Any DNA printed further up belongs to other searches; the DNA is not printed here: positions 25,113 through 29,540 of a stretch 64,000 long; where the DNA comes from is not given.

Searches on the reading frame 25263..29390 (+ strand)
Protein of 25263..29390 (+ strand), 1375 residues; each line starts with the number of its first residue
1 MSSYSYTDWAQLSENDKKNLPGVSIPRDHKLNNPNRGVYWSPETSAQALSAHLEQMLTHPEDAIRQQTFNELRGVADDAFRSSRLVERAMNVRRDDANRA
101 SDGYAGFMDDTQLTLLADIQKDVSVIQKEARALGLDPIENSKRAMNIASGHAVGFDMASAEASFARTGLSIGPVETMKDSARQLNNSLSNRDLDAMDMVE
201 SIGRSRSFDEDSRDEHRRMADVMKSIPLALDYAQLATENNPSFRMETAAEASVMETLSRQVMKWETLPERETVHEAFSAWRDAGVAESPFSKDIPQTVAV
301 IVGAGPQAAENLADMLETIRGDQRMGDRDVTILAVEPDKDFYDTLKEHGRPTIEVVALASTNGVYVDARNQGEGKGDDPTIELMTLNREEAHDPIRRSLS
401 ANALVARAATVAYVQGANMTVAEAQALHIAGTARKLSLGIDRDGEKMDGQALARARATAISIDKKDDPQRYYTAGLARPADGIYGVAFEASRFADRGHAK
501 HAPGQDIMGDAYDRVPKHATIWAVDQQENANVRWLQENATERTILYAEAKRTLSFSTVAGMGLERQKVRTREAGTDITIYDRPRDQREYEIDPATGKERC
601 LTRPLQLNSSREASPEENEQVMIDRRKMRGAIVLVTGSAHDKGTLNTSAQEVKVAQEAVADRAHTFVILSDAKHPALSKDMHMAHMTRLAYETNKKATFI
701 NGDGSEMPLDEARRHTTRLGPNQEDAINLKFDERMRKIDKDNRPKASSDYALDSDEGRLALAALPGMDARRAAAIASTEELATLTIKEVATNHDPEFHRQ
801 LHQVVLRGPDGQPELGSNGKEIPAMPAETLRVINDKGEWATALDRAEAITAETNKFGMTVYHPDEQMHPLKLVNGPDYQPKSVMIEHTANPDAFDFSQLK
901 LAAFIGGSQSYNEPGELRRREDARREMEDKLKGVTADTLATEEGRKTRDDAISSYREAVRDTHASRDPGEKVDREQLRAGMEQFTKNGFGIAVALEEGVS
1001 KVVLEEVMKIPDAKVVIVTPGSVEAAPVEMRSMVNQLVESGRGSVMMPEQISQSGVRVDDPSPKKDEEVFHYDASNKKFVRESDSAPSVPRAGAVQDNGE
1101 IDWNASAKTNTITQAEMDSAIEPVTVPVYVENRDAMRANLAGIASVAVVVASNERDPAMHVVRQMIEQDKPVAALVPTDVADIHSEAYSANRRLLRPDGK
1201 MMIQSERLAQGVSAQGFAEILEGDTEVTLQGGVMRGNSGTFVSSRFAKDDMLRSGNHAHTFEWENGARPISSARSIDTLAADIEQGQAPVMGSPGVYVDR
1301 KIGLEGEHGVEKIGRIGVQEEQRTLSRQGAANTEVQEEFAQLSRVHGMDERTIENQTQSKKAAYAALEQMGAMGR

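Call 11: search_protein_families(library=pfam, proteins=[window:25263-29390:+], max_evalue=0.01)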
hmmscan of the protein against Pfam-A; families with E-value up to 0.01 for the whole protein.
window:25263-29390:+ (1375 aa): 1 family
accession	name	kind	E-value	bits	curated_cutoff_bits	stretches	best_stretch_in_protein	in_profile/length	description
PF02481.21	DNA_processg_A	-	0.004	16.8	29.6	0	1140-1186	152-197/212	DNA recombination-mediator protein A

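Call 33: search_protein_families(library=ncbifam, proteins=[window:25263-29390:+], max_evalue=0.01)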
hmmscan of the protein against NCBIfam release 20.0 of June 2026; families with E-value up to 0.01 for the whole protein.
window:25263-29390:+ (1375 aa): 0 families
